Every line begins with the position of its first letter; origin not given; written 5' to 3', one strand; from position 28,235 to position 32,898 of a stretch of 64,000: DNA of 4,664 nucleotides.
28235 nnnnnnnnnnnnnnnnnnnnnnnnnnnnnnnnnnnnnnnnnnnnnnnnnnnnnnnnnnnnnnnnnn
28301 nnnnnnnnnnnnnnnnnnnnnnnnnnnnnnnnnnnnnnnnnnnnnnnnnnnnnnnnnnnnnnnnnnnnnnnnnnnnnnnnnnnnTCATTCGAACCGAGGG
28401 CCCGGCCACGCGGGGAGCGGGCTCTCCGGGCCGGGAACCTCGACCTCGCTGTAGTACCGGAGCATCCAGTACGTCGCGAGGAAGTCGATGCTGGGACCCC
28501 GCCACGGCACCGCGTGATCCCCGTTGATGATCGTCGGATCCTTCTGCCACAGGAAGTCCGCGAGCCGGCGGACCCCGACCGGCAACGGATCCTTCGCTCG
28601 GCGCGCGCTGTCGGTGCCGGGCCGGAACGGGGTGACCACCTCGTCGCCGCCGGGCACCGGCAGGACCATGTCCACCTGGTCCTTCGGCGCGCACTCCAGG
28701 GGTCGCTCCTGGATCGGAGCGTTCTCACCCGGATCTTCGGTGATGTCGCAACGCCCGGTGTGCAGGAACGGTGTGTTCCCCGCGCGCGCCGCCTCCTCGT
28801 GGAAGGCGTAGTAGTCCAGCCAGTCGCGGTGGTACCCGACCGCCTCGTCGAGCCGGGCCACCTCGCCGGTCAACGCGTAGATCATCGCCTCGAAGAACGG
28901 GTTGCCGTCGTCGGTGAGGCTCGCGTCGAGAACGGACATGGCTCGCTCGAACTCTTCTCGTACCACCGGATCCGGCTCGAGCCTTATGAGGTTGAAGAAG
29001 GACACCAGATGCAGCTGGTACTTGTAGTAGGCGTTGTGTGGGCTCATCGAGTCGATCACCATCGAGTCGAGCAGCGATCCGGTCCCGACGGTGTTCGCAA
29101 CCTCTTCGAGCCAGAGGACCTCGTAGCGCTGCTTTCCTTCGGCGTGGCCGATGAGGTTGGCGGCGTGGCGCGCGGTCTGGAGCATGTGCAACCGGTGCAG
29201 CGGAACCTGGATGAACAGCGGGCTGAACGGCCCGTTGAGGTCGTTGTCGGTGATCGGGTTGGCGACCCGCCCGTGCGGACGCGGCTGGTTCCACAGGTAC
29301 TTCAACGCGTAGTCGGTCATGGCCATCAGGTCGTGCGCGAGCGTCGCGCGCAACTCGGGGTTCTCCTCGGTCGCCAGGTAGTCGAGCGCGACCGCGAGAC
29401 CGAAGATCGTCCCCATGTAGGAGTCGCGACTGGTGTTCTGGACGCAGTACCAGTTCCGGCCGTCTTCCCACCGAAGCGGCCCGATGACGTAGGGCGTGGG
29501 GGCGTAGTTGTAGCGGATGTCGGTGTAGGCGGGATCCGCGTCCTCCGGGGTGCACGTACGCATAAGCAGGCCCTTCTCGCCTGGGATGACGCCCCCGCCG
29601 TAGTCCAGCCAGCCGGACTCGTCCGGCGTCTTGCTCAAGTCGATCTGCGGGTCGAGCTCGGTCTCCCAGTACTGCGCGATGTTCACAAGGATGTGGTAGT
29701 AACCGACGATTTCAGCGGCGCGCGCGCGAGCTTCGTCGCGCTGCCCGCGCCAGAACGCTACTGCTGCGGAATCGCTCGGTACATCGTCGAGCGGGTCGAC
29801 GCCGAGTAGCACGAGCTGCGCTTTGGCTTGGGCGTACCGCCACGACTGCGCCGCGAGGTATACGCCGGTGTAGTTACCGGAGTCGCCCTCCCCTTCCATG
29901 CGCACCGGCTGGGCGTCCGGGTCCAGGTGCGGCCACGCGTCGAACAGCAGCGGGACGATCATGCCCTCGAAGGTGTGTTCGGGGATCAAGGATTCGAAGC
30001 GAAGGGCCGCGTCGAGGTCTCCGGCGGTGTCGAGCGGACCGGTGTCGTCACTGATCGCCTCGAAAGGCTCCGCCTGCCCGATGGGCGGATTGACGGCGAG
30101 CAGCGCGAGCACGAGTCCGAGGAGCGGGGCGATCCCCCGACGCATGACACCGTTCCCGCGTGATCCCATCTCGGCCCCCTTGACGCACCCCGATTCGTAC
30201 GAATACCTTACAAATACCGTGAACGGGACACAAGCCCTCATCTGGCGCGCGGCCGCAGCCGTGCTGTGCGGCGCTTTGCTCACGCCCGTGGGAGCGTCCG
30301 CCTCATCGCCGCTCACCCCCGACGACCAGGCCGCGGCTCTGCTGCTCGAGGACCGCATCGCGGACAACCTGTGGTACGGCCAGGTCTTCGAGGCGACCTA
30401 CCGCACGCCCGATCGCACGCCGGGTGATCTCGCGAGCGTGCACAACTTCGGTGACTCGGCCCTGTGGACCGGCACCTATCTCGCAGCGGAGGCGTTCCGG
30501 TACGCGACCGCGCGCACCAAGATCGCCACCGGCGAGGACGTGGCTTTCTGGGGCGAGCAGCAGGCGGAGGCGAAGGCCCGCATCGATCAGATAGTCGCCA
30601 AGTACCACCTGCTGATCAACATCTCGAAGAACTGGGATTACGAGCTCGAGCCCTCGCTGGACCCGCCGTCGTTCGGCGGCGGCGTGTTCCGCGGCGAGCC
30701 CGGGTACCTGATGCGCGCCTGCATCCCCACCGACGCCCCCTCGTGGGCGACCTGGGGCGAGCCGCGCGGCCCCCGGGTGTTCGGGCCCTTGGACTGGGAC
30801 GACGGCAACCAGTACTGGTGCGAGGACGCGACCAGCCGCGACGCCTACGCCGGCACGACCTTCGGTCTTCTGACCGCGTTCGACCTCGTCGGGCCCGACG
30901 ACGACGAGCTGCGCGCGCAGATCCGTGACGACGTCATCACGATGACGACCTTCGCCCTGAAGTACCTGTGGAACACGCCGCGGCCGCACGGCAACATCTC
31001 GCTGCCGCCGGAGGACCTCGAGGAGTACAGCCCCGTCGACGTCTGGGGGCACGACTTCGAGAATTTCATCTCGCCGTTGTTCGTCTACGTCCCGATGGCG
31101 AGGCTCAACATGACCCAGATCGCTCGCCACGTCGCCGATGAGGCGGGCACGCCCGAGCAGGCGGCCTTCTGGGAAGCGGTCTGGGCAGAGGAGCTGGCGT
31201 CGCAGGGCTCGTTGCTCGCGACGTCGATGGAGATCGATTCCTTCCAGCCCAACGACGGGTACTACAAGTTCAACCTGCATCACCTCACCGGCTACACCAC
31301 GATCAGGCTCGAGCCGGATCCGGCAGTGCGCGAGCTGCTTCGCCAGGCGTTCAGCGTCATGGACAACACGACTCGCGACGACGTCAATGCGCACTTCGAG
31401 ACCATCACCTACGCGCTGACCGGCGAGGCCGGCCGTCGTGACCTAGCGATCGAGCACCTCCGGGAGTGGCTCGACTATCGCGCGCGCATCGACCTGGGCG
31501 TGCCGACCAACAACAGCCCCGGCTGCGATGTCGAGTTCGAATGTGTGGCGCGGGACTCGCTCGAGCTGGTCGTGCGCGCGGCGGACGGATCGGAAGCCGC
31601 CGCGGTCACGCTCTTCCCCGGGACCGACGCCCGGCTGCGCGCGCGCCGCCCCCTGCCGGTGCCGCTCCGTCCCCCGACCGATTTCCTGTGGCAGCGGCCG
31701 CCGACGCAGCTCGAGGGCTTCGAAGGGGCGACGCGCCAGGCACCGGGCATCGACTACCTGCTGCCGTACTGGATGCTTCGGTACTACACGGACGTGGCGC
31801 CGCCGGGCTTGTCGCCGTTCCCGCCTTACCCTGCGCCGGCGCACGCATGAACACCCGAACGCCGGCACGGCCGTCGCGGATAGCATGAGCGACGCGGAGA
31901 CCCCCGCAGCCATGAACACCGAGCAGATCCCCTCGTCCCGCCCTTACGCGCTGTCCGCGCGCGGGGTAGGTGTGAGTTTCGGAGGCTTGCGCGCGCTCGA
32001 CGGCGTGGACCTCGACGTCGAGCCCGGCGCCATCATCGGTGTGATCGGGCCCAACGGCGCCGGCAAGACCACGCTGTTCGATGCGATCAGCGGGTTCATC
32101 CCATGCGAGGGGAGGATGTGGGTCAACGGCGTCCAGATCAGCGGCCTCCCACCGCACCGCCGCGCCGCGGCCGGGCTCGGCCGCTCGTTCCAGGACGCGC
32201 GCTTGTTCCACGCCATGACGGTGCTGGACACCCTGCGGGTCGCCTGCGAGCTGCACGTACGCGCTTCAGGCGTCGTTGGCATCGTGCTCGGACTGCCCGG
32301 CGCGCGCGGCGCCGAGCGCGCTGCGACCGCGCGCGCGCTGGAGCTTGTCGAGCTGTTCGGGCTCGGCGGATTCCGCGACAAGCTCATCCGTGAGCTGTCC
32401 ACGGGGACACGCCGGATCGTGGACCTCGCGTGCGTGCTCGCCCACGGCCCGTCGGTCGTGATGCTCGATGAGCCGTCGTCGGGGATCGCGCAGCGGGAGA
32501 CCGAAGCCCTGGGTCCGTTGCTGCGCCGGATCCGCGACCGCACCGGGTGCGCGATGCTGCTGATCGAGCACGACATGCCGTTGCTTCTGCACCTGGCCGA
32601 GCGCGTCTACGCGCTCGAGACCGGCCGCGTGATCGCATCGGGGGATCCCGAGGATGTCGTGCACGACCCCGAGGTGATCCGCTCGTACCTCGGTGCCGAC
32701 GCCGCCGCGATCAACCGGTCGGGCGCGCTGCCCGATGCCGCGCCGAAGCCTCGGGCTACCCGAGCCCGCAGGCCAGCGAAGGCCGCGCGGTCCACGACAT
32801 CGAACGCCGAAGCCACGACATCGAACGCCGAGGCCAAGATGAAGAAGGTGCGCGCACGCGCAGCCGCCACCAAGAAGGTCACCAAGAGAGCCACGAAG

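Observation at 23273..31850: Four-member paralogous family of unrecognised secreted ~550-600 aa proteins arranged around a DUF2961(GH172)-SCP2 fusion gene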

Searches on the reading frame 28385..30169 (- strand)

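Call 8: search_protein_families(library=pfam, proteins=[window:28385-30169:-], max_evalue=1)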
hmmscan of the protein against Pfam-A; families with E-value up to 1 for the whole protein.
window:28385-30169:- (594 aa): 0 families

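Call 9: search_protein_families(library=ncbifam, proteins=[window:28385-30169:-], max_evalue=1)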
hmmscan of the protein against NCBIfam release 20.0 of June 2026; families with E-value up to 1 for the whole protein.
window:28385-30169:- (594 aa): 2 families
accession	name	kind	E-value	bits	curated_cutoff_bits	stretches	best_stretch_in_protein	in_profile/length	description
NF007802.0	PRK10508.1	equivalog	0.047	12.7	540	1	410-452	7-47/335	luciferase-like monooxygenase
NF007284.0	PRK09751.1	equivalog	0.088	9.9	1496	1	104-209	589-693/1538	ATP-dependent helicase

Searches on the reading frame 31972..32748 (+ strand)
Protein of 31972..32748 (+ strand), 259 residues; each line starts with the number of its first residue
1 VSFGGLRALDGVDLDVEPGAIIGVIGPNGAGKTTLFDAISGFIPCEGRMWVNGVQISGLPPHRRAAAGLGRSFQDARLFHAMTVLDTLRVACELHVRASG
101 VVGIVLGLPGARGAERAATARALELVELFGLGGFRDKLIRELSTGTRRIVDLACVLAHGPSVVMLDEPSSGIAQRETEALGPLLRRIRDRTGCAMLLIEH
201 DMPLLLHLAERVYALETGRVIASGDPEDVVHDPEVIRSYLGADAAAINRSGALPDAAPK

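Call 73: search_protein_families(library=pfam, proteins=[window:31972-32748:+], max_evalue=0.00001)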
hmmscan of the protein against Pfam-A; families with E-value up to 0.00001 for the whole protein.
window:31972-32748:+ (259 aa): 3 families
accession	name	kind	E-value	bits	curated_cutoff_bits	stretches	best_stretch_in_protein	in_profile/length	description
PF00005.33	ABC_tran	-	1.9e-26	93.8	25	1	9-169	1-136/137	ABC transporter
PF12399.14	BCA_ABC_TP_C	-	1.8e-10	40.6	25.5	1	219-245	1-27/27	Branched-chain amino acid ATP-binding cassette transporter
PF13304.12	AAA_21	-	1.7e-09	38.6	27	0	22-41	2-21/304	AAA domain, putative AbiEii toxin, Type IV TA system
